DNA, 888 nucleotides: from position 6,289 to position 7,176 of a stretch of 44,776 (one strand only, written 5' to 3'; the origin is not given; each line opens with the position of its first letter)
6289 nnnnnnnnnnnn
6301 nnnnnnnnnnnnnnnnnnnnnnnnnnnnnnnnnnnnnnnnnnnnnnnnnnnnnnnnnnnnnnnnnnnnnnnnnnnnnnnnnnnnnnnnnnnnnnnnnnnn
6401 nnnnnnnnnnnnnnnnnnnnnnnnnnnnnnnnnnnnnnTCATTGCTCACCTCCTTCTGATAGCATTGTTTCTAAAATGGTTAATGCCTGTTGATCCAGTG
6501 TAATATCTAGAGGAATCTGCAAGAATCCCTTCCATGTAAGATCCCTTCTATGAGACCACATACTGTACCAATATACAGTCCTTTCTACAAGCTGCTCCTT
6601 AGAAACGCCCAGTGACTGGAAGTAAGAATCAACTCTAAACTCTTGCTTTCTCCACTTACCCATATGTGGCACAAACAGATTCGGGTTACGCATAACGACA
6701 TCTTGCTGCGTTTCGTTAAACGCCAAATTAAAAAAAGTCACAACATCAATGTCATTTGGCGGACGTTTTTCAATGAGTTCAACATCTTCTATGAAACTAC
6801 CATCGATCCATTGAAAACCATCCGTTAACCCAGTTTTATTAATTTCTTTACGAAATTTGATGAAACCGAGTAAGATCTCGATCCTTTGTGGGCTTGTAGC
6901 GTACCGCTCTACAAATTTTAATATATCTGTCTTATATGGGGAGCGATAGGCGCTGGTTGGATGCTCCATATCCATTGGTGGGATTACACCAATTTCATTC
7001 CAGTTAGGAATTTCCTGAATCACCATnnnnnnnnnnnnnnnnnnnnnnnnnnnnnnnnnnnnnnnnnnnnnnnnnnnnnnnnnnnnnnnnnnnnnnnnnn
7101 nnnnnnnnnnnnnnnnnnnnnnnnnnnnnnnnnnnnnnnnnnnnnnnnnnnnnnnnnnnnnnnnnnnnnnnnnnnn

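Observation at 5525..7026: Two-gene AT-rich cassette in the rexAB slot between OL and cI: candidate undescribed defence or abortive-infection system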

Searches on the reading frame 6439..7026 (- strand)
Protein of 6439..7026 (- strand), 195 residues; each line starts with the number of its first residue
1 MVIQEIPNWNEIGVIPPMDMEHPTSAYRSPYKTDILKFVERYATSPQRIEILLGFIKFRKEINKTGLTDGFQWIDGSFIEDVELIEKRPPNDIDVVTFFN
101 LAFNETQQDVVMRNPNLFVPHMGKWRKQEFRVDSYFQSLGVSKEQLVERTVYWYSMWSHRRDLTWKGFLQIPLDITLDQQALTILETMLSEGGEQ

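Call 3: search_protein_families(library=pfam, proteins=[window:6439-7026:-], max_evalue=1)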
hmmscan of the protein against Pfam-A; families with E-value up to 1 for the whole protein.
window:6439-7026:- (195 aa): 1 family
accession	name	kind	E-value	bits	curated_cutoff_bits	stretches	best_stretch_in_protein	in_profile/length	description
PF22014.2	DUF6932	-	6.2e-29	101.7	27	1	7-171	1-141/142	Family of unknown function (DUF6932)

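Call 4: search_protein_families(library=padloc, proteins=[window:6439-7026:-], max_evalue=1)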
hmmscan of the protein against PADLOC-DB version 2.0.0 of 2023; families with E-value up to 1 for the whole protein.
window:6439-7026:- (195 aa): 2 families
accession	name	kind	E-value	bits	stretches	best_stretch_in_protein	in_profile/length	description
PDLC04744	PDC-M63A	-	2.7e-11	41.7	1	38-173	26-149/152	-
PDLC04745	PDC-M63A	-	0.0028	16.2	1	72-173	35-125/133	-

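Call 5: search_protein_families(library=ncbifam, proteins=[window:6439-7026:-], max_evalue=1)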
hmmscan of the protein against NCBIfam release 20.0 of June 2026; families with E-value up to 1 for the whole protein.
window:6439-7026:- (195 aa): 0 families

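Call 6: search_protein_families(library=phrogs, proteins=[window:6439-7026:-], max_evalue=0.1)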
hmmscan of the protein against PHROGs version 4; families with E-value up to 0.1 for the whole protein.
window:6439-7026:- (195 aa): 1 family
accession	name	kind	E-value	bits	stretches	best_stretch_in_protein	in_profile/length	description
phrog_9194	-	unknown function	6e-36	124.8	1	4-174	4-155/156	-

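Call 9: search_dna_similar(query=window:6439-7026:-, collection=phages, mode=protein, max_rows=30)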
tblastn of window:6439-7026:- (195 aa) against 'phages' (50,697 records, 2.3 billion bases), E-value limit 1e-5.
No match.

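Call 11: find_homologous_proteins(query=window:6439-7026:-)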
Query window:6439-7026:- (195 aa): 197 proteins with E <= 0.001 among 246 candidates; the best 120 are listed.
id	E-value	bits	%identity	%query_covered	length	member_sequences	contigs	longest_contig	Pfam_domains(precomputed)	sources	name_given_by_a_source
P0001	1.4e-127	441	99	100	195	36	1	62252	PF22014.3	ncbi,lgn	ncbi:TPA: DUF6932 family protein [Raoultella planticola]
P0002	2.4e-120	417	94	100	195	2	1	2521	PF22014.3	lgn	-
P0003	1.4e-105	369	83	100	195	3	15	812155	PF22014.3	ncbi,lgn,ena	-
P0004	8.7e-98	344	75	100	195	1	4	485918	PF22014.3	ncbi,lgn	ncbi:hypothetical protein UXO45_09590 [Enterobacter hormaechei]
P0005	3.2e-97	342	74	100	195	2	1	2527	PF22014.3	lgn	-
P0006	3.2e-91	322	71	100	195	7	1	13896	PF22014.3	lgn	-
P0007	2.2e-89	316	69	100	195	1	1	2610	PF22014.3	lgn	-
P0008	3.3e-88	312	72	100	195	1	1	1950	PF22014.3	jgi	-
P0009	2.2e-82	293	65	100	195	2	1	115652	PF22014.3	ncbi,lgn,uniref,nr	ncbi:DUF6932 family protein [Photorhabdus luminescens]|uniref:Uncharacterized protein n=1 Tax=Photor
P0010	3.6e-75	270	61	97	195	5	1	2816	PF22014.3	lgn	-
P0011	1.5e-68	248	55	97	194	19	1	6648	PF22014.3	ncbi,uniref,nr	ncbi:hypothetical protein RPN16_26185 [Salmonella enterica]|uniref:DUF6932 family protein n=1 Tax=Sa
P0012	4.7e-67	243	57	97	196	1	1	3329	PF22014.3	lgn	-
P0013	1.2e-66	242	56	97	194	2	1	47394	PF22014.3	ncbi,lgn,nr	ncbi:TPA: hypothetical protein RG734_001474 [Providencia stuartii]|nr:hypothetical protein [Providen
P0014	2.8e-66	241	58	93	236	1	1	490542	PF22014.3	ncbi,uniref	ncbi:DUF6932 family protein [Citrobacter bitternis]|uniref:DUF6932 family protein n=1 Tax=Citrobacte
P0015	1.6e-65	238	55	97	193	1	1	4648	PF22014.3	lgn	-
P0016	6.7e-64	233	50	98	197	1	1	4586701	PF22014.3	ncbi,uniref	ncbi:DUF6932 family protein [Xenorhabdus stockiae]|uniref:DUF6932 family protein n=1 Tax=Xenorhabdus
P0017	1.1e-63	232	55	96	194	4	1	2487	PF22014.3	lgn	-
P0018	1.1e-62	229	51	97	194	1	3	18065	PF22014.3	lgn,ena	-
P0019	1.4e-62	229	54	97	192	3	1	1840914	PF22014.3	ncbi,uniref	ncbi:DUF6932 family protein [Pectobacterium versatile]|uniref:DUF6932 family protein n=1 Tax=Pectoba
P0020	1.5e-61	225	56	97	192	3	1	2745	PF22014.3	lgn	-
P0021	3.3e-61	224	55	96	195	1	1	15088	PF22014.3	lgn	-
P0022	3.9e-61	224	52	97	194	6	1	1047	PF22014.3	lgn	-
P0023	4.5e-60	221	54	100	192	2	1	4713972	PF22014.3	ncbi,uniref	ncbi:DUF6932 family protein [Erwinia aphidicola]|uniref:DUF6932 family protein n=1 Tax=Erwinia aphid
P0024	1.3e-59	219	57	92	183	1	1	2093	PF22014.3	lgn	-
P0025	8.1e-59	217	99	51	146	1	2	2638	PF22014.3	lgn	-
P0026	5.1e-58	214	55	92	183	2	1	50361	PF22014.3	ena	-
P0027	1.1e-57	213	51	100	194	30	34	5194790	PF22014.3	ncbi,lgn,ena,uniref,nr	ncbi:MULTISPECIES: DUF6932 family protein [Enterobacteriaceae]|uniref:Uncharacterized protein n=2 Ta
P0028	1.4e-56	209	53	92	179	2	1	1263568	PF22014.3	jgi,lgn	jgi:hypothetical protein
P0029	2.2e-56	209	51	94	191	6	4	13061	PF22014.3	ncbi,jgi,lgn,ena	jgi:hypothetical protein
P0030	3.3e-56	208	56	89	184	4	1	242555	PF22014.3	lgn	-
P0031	1.9e-55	206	52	92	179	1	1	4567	PF22014.3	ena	-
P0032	3.5e-55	205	49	95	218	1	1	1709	PF22014.3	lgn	-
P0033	1.4e-54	203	53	97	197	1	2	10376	PF22014.3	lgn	-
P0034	4.1e-53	198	48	95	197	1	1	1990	PF22014.3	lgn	-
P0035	5.6e-53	197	51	97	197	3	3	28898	PF22014.3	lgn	-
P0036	7.1e-53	197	51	97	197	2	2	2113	PF22014.3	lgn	-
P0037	8.8e-53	197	49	95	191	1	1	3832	PF22014.3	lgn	-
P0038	1.8e-52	196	51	96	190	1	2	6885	PF22014.3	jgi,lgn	-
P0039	3.5e-52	195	49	96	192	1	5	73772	PF22014.3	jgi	jgi:hypothetical protein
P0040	4.0e-52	195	47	99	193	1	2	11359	PF22014.3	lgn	-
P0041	1.8e-51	193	47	98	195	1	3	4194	PF22014.3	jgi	jgi:hypothetical protein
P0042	1.8e-51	193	52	96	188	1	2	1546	PF22014.3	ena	-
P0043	2.5e-51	192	48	100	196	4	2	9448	PF22014.3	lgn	-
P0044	5.0e-51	191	49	95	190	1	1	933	PF22014.3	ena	-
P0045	5.5e-51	191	47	99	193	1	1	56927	PF22014.3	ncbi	ncbi:MAG: hypothetical protein AB1656_20225 [Candidatus Omnitrophota bacterium]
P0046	5.7e-51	191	51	96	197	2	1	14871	PF22014.3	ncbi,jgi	jgi:hypothetical protein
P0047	7.4e-51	191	51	97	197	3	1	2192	PF22014.3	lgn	-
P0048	8.5e-51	190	51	99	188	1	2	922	PF22014.3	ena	-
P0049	1.4e-50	190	49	99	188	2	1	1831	PF22014.3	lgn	-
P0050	2.4e-50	189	48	97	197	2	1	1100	PF22014.3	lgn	-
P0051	2.5e-50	189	47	99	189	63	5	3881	PF22014.3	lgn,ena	-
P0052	2.5e-50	189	46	98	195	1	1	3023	PF22014.3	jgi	jgi:hypothetical protein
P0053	2.7e-50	189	49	97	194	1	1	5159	PF22014.3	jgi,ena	-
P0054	5.9e-50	188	48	97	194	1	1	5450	PF22014.3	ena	-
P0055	6.3e-50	188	48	97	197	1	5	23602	PF22014.3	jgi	jgi:hypothetical protein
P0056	7.7e-50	187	49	97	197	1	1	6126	PF22014.3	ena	-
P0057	7.8e-50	187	47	97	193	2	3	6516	PF22014.3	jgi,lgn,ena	-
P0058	1.1e-49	187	48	100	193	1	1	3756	PF22014.3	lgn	-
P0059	1.1e-49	187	46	99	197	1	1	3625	PF22014.3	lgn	-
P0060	1.3e-49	186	48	95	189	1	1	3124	PF22014.3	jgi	jgi:hypothetical protein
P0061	2.7e-49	185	45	92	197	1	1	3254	PF22014.3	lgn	-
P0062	2.8e-49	185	48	99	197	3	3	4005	PF22014.3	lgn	-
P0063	6.7e-49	184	47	88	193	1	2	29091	PF22014.3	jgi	jgi:hypothetical protein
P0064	7.4e-49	184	47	98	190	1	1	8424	PF22014.3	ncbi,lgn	-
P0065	8.3e-49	184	48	97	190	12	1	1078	PF22014.3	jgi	jgi:hypothetical protein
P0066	1.4e-48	183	46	100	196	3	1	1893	PF22014.3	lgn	-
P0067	2.0e-48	183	49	89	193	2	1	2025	PF22014.3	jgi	-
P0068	2.1e-48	183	48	100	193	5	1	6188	PF22014.3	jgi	jgi:hypothetical protein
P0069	2.2e-48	183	44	98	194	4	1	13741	PF22014.3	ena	-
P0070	2.4e-48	182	46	98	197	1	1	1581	PF22014.3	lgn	-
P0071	2.9e-48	182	48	89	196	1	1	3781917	PF22014.3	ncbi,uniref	ncbi:hypothetical protein [Halomonas sp. H10-9-1]|uniref:DUF6932 family protein n=1 Tax=Halomonas sp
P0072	4.6e-48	181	44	96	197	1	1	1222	PF22014.3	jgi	jgi:hypothetical protein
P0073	4.8e-48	181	48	96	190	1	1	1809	PF22014.3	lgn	-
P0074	6.1e-48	181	48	97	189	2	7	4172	PF22014.3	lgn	-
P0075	8.3e-48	181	46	99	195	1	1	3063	PF22014.3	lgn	-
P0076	1.7e-47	180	48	89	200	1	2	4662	PF22014.3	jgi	jgi:hypothetical protein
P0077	1.9e-47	179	41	98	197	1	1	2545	PF22014.3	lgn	-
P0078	2.1e-47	179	48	95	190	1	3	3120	PF22014.3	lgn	-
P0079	3.8e-47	178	44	99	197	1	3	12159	PF22014.3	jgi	jgi:hypothetical protein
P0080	4.2e-47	178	46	97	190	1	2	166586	PF22014.3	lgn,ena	-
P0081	5.0e-47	178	47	100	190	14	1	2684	PF22014.3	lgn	-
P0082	7.1e-47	178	47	99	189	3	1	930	PF22014.3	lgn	-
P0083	9.8e-47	177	47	95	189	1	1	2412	PF22014.3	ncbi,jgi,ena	-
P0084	9.9e-47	177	49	100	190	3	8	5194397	PF22014.3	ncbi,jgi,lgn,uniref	ncbi:MAG: hypothetical protein V5B60_08610 [Accumulibacter sp.]|jgi:hypothetical protein|uniref:DUF6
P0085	1.0e-46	177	45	99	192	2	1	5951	PF22014.3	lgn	-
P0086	1.5e-46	176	48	96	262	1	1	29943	PF22014.3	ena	-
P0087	1.6e-46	176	45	99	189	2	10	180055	PF22014.3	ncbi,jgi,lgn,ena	-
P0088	2.6e-46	176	46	99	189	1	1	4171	PF22014.3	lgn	-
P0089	3.3e-46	175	44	96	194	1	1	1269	PF22014.3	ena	-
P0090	9.8e-46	174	44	100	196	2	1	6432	PF22014.3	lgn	-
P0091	1.0e-45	174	44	98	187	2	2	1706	PF22014.3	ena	-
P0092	1.0e-45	174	47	92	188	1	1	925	PF22014.3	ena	-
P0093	1.0e-45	174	44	97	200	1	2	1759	PF22014.3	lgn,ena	-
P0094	1.4e-45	173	44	99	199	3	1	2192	PF22014.3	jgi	jgi:hypothetical protein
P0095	1.5e-45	173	48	93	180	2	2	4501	PF22014.3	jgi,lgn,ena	-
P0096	1.9e-45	173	47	93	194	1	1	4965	PF22014.3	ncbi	-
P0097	2.1e-45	173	47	95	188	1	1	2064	PF22014.3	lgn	-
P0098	2.7e-45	172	44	97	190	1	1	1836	PF22014.3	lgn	-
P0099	2.9e-45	172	48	95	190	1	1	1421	PF22014.3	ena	-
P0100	3.4e-45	172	43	99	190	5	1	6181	PF22014.3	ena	-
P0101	3.7e-45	172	42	99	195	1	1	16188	PF22014.3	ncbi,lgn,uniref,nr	ncbi:MAG: hypothetical protein U5L98_15055 [Halomonas sp.]|uniref:DUF6932 family protein n=1 Tax=Hal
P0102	4.1e-45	172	46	97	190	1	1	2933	PF22014.3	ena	-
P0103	5.1e-45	172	45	95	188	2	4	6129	PF22014.3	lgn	-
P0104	5.2e-45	171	44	96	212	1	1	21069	PF22014.3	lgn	-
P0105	6.9e-45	171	45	97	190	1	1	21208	PF22014.3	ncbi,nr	ncbi:MAG: hypothetical protein NUW37_14270 [Planctomycetes bacterium]|nr:hypothetical protein [Planc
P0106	1.7e-44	170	46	95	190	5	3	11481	PF22014.3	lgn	-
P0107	1.9e-44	170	47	97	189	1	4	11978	PF22014.3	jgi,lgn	-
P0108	2.3e-44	169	46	93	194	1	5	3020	PF22014.3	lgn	-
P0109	2.6e-44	169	46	92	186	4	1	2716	PF22014.3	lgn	-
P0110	3.5e-44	169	46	95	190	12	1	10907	PF22014.3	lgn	-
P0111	5.1e-44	168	47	92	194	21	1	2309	PF22014.3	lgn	-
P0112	5.3e-44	168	41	97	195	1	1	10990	PF22014.3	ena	-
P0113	8.2e-44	168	46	92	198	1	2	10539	PF22014.3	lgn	-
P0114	8.3e-44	168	47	94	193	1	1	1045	PF22014.3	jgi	jgi:hypothetical protein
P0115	8.5e-44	168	44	92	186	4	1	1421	PF22014.3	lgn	-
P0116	1.0e-43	167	45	97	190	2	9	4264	PF22014.3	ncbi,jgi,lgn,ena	-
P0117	1.8e-43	166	45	92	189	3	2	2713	PF22014.3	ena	-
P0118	1.9e-43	166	47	92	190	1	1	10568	PF22014.3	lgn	-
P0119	2.3e-43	166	44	95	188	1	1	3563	PF22014.3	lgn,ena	-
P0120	3.7e-43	165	49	81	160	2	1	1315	PF22014.3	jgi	jgi:hypothetical protein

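Call 13: search_solved_structures(query=window:6439-7026:-, max_evalue=10)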
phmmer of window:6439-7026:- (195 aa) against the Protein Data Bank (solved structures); distinct sequences matched with E-value up to 10: 0.

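Call 21: find_encoding_contigs(protein=P0001, flank=8000, max_places=4)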
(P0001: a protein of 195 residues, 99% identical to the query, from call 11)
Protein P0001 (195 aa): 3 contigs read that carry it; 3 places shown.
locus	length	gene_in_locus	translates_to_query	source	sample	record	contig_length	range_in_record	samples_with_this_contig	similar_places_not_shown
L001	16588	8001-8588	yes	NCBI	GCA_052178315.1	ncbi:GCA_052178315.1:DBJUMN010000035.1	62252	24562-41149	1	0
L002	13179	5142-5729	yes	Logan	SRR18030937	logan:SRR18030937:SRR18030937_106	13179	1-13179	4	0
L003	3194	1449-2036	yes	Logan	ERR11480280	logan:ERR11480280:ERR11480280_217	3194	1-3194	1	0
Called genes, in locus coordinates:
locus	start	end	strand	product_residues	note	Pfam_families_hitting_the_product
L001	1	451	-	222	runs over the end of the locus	PF00149:Metallophos, PF12850:Metallophos_2 (faint)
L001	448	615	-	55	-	PF05322:NinE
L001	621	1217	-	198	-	PF07105:DUF1367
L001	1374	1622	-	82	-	PF23975:DUF7301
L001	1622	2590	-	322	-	PF04448:DUF551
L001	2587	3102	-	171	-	-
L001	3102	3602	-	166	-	-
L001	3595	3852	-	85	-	-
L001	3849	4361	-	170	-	-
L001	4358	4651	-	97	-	-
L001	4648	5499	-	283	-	PF01695:IstB_IS21, PF00308:Bac_DnaA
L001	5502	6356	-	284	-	PF04492:Phage_rep_O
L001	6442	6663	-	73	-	PF05269:Phage_CII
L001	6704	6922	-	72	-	PF12844:HTH_19 (weak), PF13560:HTH_31 (weak), PF01381:HTH_3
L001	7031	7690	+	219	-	PF13560:HTH_31 (weak), PF01381:HTH_3, PF13443:HTH_26 (faint), PF00717:Peptidase_S24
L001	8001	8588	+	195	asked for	PF22014:DUF6932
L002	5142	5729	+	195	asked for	PF22014:DUF6932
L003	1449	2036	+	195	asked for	PF22014:DUF6932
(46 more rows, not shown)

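Call 25: predict_structure(alignment_id=A1)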
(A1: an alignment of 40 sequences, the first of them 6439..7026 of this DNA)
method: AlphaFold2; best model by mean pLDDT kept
length: 195 residues; sequences in the alignment: 40
mean_pLDDT: 89.6   pTM: 0.87
mean pLDDT of the five models: 89.6, 88.2, 86.5, 82.7, 82.0
residues with pLDDT >= 90: 139; 70-90: 43; 50-70: 10; < 50: 3
segments of 3 or more residues with pLDDT < 50: 193-195
pLDDT, mean of each block of 10 residues (from residue 1): 89 90 85 97 95 98 96 93 93 94 92 94 94 91 78 65 86 97 93 56
secondary structure, 60 per line:
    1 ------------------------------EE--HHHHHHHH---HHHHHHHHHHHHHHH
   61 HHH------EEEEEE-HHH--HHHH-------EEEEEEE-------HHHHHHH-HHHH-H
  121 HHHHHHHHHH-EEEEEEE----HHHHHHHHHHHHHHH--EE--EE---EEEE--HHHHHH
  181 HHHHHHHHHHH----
elements in order: H35-42 H46-63 E70-75 H82-85 E93-99 H107-113 H115-118 H120-130 E132-138 H143-157 E169-172 H175-191

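Call 26: find_encoding_contigs(protein=P0027, flank=5000, max_places=3)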
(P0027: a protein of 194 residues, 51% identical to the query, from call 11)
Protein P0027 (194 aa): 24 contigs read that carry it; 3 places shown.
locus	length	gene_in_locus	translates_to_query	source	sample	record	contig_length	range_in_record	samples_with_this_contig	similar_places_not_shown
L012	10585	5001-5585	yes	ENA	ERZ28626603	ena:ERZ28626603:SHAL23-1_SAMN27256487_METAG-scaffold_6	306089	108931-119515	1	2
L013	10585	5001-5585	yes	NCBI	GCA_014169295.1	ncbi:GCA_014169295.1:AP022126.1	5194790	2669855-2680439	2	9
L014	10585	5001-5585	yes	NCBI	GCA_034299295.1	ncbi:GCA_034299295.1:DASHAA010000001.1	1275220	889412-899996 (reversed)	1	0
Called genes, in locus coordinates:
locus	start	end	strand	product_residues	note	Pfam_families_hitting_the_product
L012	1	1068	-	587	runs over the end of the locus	-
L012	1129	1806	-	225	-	-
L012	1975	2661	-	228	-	PF06992:Phage_lambda_P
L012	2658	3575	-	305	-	PF04492:Phage_rep_O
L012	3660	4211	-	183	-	PF06254:YdaT_toxin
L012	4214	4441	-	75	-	PF07022:Phage_CI_repr (weak), PF15943:YdaS_toxin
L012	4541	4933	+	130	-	PF07022:Phage_CI_repr (weak), PF01381:HTH_3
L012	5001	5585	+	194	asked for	PF22014:DUF6932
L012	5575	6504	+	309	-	-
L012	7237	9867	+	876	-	PF06630:Exonuc_VIII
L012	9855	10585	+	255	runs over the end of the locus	PF00589:Phage_integrase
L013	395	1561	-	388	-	PF05708:Peptidase_C92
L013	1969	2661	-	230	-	PF06992:Phage_lambda_P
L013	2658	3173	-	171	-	-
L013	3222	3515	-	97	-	PF04492:Phage_rep_O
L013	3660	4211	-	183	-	PF06254:YdaT_toxin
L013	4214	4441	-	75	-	PF07022:Phage_CI_repr (weak), PF15943:YdaS_toxin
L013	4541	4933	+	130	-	PF07022:Phage_CI_repr (weak), PF01381:HTH_3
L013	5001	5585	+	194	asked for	PF22014:DUF6932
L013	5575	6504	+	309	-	-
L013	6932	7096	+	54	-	PF27493:YdaE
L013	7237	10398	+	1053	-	PF06630:Exonuc_VIII, PF12684:DUF3799 (faint)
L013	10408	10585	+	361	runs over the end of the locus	PF03837:RecT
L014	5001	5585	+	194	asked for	PF22014:DUF6932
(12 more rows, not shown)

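Call 27: search_protein_families(library=padloc, proteins=[L013:5575-6504:+, L013:5001-5585:+], max_evalue=1)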
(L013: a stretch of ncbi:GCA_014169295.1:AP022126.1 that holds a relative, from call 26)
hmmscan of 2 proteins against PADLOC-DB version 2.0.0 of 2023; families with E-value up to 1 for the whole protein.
L013:5575-6504:+ (309 aa): 1 family
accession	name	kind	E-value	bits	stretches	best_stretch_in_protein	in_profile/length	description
PDLC03456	REase_II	-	0.0087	13.2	1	170-221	153-205/387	Type II restriction enzyme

L013:5001-5585:+ (194 aa): 2 families
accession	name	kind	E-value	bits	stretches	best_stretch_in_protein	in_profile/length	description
PDLC04744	PDC-M63A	-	2.3e-12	45.1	1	38-171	26-150/152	-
PDLC04745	PDC-M63A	-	0.00012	20.6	1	72-173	35-128/133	-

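Call 44: find_encoding_contigs(protein=P0084, flank=5000, max_places=3)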
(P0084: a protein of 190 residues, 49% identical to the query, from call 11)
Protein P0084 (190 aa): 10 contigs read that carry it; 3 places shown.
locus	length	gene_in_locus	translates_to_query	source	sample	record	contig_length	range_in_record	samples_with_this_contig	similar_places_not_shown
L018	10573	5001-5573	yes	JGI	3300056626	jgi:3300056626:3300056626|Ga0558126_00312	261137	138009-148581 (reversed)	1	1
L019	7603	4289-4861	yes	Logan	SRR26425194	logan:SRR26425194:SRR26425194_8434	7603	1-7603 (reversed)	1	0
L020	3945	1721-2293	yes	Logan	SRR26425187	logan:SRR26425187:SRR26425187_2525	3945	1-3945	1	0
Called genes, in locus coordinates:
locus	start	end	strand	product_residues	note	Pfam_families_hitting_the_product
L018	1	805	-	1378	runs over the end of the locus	PF18076:FGAR-AT_N, PF18072:FGAR-AT_linker, PF02769:AIRS_C, PF22689:FGAR-AT_PurM_N-like, PF02769:AIRS_C, PF13507:GATase_5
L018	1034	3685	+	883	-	PF12161:HsdM_N, PF02384:N6_Mtase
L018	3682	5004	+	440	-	PF01420:Methylase_S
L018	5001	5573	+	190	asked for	PF22014:DUF6932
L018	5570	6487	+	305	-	-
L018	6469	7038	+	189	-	-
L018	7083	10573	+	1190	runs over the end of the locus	PF04313:HSDR_N, PF04851:ResIII, PF18766:SWI2_SNF2, PF22679:T1R_D3-like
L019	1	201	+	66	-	?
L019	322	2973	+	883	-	PF12161:HsdM_N, PF02384:N6_Mtase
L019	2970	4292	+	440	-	PF01420:Methylase_S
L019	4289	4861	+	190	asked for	PF22014:DUF6932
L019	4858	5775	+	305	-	-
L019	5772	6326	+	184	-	-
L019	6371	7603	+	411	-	?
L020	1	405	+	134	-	?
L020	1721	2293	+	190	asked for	PF22014:DUF6932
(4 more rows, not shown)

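Call 45: find_encoding_contigs(protein=P0045, flank=5000, max_places=2)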
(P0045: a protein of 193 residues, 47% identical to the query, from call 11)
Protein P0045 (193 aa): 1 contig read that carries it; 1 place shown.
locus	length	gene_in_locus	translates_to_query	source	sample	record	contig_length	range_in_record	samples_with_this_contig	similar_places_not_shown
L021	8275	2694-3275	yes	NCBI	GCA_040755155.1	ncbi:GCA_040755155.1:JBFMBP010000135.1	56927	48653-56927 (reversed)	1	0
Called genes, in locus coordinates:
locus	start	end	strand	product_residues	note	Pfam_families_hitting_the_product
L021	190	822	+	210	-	PF09335:VTT_dom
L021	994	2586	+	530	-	PF03065:Glyco_hydro_57, PF09210:BE_C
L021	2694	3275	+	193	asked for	PF22014:DUF6932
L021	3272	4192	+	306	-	-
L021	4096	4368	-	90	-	-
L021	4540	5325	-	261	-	PF00899:ThiF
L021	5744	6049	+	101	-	PF01909:NTP_transf_2, PF18765:Polbeta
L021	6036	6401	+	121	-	PF01934:HepT-like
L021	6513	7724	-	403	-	PF13506:Glyco_transf_21 (weak), PF13641:Glyco_tranf_2_3, PF13704:Glyco_tranf_2_4 (faint), PF00535:Glycos_transf_2, PF13632:Glyco_trans_2_3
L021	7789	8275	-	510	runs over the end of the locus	PF00370:FGGY_N, PF02782:FGGY_C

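Call 46: find_encoding_contigs(protein=P0080, flank=5000, max_places=2)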
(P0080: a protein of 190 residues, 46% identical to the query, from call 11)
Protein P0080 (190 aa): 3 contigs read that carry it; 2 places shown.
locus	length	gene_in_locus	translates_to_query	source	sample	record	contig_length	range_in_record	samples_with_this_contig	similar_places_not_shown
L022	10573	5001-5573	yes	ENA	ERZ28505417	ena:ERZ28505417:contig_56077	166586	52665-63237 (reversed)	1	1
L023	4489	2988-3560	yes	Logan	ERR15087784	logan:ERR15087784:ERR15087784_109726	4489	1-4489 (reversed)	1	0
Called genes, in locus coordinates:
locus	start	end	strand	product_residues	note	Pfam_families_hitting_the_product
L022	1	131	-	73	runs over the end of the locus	-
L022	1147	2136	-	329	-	-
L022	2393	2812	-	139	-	PF00565:SNase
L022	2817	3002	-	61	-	-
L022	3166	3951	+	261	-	-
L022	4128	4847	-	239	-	PF01904:DUF72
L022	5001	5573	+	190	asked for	PF22014:DUF6932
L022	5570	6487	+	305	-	-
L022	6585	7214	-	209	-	PF00149:Metallophos, PF12850:Metallophos_2 (weak)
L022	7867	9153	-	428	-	PF00483:NTP_transferase, PF25247:LbH_GLGC (faint), PF24894:Hexapep_GlmU, PF25084:LbH_EIF2B (weak), PF25087:GMPPB_C (weak)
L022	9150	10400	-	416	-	PF00483:NTP_transferase, PF25087:GMPPB_C (weak), PF24894:Hexapep_GlmU, PF25084:LbH_EIF2B (weak)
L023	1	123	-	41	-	?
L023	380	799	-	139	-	PF00565:SNase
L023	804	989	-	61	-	-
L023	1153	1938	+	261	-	-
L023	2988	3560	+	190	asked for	PF22014:DUF6932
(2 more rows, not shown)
